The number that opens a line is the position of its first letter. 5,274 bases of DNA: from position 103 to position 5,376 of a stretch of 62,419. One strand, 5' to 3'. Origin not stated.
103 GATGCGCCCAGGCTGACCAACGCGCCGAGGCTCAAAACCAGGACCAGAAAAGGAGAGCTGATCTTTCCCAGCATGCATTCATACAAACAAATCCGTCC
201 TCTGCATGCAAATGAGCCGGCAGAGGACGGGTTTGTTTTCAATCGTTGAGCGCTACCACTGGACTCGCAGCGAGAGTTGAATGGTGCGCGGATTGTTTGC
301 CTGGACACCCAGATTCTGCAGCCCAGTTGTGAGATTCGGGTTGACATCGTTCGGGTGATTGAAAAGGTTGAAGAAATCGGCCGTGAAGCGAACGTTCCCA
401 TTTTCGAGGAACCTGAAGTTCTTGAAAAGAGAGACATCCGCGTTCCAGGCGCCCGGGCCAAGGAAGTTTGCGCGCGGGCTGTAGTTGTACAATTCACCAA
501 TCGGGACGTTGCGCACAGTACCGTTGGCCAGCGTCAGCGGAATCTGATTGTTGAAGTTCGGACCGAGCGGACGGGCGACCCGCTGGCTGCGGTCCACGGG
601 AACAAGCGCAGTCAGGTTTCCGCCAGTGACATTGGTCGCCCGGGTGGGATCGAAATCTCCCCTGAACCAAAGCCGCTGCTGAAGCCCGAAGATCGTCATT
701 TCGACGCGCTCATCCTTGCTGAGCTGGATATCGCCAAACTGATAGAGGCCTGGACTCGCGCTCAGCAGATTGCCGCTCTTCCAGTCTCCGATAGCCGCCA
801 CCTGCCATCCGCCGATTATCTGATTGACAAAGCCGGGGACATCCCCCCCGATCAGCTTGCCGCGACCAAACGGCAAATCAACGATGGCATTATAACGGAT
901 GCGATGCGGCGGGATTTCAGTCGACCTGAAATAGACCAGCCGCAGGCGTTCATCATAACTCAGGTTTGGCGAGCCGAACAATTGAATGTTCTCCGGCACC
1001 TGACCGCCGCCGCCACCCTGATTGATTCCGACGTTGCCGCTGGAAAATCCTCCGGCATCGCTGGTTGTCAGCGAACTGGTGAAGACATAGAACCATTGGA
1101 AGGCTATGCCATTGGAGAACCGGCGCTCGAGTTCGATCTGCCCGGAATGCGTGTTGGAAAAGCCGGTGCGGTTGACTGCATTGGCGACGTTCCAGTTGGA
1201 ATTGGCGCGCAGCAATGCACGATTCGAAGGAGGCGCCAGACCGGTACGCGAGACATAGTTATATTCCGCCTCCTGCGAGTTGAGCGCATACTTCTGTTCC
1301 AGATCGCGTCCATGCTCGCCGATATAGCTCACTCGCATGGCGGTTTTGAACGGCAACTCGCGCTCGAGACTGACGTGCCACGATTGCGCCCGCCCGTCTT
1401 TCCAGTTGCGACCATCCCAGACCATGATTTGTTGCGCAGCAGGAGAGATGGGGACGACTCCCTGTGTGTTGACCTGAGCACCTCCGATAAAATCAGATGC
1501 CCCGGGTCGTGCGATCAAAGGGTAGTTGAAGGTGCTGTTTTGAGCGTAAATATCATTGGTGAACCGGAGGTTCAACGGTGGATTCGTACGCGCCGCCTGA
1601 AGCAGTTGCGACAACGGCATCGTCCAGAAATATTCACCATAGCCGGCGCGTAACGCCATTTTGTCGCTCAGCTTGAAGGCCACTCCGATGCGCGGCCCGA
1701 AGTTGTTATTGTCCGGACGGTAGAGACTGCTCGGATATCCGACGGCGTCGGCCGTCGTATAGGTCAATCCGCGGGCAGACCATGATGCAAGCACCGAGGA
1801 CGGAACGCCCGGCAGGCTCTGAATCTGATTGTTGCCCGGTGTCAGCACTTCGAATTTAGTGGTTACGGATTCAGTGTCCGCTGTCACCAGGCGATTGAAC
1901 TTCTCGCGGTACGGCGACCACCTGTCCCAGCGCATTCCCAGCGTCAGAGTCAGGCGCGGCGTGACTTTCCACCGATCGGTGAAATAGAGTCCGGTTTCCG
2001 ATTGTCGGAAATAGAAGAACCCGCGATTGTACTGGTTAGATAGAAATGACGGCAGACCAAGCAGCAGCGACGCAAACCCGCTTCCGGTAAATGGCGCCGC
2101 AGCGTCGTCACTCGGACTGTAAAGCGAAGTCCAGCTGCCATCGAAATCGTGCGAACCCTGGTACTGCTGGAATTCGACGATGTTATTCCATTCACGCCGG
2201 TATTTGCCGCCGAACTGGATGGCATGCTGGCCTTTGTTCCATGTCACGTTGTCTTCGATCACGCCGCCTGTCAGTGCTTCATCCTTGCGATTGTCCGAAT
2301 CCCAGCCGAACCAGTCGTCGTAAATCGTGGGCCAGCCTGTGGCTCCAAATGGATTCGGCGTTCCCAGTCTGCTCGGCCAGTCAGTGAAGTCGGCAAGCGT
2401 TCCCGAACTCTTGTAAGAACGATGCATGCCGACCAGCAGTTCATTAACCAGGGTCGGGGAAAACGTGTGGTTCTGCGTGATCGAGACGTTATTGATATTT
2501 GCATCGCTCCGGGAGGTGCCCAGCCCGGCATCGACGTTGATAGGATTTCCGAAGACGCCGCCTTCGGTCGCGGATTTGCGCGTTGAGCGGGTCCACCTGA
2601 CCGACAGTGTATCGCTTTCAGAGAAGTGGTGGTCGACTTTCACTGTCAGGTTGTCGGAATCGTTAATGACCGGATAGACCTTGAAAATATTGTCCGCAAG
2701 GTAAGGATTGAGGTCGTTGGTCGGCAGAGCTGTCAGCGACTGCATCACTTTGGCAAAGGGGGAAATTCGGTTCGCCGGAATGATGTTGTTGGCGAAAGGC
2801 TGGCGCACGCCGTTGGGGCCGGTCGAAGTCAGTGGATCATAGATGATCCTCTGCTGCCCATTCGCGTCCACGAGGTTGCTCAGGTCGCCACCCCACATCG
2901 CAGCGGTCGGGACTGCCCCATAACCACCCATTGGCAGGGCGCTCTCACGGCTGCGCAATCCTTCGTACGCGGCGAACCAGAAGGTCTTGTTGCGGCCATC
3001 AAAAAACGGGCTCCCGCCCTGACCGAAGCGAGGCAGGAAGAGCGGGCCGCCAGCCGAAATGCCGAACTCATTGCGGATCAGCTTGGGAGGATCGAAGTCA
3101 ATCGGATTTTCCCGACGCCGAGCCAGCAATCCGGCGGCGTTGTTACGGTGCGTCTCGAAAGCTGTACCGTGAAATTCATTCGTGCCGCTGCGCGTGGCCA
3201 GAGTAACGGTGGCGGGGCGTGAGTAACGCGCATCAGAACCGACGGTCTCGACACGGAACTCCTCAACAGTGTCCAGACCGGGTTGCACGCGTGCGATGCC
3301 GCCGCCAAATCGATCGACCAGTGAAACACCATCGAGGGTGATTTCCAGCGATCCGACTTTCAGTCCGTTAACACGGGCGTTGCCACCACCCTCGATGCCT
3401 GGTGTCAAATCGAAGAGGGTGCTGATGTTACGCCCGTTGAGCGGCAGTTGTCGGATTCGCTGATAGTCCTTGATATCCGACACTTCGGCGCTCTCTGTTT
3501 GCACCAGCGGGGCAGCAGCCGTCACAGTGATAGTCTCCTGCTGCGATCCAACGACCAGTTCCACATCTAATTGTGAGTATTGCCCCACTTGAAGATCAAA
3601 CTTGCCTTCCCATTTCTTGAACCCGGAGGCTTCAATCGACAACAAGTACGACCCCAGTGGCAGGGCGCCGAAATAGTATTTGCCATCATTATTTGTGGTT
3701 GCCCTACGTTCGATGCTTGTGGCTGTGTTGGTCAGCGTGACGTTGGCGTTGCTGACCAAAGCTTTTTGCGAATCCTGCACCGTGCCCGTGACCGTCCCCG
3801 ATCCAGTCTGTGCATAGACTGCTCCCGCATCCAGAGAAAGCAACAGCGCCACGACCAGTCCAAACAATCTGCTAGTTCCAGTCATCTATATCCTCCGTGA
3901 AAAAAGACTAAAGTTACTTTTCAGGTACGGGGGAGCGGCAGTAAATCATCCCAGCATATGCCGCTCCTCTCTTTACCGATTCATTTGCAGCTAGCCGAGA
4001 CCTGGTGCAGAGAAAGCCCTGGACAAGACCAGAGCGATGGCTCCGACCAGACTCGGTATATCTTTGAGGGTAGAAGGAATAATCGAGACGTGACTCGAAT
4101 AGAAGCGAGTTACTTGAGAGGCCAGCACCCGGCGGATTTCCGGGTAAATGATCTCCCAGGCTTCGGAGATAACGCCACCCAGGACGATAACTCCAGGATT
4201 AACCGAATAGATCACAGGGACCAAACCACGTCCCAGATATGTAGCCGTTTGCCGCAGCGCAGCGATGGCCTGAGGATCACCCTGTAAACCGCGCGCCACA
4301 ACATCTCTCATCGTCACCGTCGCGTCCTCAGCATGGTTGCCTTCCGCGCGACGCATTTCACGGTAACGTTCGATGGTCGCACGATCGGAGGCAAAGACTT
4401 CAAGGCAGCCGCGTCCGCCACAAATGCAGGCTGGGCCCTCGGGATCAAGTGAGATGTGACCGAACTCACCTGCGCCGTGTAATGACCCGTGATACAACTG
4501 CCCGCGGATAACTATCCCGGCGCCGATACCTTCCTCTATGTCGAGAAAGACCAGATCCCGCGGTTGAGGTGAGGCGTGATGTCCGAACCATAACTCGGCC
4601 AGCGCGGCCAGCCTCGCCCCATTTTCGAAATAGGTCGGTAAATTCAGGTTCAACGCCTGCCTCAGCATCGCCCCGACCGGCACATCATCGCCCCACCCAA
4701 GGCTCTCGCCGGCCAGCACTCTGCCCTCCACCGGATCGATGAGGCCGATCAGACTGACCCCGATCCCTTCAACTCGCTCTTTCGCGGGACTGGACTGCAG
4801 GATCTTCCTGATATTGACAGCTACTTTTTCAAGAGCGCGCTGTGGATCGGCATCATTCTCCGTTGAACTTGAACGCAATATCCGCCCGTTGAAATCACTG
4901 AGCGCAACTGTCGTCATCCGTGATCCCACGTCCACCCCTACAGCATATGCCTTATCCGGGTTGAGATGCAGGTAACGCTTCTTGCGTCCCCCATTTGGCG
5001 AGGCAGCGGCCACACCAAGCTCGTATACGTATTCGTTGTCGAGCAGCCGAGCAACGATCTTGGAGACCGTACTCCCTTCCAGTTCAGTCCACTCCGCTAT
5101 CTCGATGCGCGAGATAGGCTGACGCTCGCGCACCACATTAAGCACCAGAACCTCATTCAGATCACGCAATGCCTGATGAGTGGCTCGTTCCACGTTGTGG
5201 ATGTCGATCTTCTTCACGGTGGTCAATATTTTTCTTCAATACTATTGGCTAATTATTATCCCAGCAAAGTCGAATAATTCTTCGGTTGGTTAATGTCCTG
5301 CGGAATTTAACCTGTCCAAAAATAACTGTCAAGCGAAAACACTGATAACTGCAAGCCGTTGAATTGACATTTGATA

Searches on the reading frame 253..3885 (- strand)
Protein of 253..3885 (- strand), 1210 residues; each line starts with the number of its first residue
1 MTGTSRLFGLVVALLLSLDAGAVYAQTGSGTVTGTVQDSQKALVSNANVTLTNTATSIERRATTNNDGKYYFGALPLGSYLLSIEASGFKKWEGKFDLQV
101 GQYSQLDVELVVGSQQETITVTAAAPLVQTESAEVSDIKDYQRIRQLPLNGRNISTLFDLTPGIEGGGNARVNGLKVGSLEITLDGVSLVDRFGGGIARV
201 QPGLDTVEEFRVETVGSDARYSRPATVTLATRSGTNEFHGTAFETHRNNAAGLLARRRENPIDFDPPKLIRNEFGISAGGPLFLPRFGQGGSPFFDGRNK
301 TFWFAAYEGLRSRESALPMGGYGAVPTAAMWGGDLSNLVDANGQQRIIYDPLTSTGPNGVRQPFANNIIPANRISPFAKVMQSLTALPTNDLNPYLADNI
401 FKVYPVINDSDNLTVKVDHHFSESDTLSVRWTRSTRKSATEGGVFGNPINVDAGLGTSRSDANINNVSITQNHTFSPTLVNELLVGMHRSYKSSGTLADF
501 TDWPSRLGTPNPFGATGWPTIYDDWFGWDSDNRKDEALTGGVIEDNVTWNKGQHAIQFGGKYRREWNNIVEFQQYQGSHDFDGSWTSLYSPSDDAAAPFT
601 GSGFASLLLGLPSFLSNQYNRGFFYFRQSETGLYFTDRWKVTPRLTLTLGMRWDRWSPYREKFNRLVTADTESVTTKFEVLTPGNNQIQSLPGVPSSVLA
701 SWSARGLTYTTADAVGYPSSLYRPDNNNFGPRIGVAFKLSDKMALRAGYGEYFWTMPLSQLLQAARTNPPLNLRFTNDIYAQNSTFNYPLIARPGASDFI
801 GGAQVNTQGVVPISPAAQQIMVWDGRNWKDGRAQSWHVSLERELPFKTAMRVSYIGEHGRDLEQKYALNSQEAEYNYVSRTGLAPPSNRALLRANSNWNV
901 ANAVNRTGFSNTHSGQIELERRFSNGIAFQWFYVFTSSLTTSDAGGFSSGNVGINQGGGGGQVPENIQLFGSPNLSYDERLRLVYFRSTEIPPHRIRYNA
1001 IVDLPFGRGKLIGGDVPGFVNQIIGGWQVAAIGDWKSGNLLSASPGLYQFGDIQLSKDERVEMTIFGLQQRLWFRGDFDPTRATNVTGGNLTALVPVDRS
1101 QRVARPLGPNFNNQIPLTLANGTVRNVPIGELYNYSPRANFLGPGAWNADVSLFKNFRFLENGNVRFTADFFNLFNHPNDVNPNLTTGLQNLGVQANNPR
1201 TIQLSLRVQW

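Call 71: search_protein_families(library=pfam, proteins=[window:253-3885:-], max_evalue=0.00001)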
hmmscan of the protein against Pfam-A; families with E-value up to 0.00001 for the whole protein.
window:253-3885:- (1210 aa): 4 families
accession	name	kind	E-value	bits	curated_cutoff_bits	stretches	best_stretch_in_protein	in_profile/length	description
PF25183.1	OMP_b-brl_4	-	1.1e-162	543.8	30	1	230-1203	1-838/838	Outer membrane beta barrel domain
PF13620.12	CarboxypepD_reg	-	2.9e-20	72.8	32.3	1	31-110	1-81/82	Carboxypeptidase regulatory-like domain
PF00593.30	TonB_dep_Rec_b-barrel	-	8.5e-08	32.9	27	1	497-753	18-241/436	TonB dependent receptor-like, beta-barrel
PF13715.12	CarbopepD_reg_2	-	1.9e-06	28.3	32.2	1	32-109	1-75/88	CarboxypepD_reg-like domain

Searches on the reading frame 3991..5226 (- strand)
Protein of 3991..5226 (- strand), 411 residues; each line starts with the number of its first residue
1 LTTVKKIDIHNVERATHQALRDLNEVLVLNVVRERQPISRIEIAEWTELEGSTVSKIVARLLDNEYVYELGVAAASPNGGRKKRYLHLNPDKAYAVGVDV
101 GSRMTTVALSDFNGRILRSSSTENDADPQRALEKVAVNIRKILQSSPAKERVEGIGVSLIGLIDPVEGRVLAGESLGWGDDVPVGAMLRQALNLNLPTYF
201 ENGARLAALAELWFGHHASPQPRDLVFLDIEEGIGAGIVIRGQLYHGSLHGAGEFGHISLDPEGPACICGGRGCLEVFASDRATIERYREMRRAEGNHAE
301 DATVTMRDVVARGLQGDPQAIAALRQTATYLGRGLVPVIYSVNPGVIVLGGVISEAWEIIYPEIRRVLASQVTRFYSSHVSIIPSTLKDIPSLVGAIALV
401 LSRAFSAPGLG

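Call 71: search_protein_families(library=pfam, proteins=[window:3991-5226:-], max_evalue=0.00001)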
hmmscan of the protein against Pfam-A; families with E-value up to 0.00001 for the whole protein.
window:3991-5226:- (411 aa): 1 family
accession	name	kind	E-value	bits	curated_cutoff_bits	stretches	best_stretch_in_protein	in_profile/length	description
PF00480.26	ROK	-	1.5e-52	179.4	22.9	1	96-401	2-292/294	ROK family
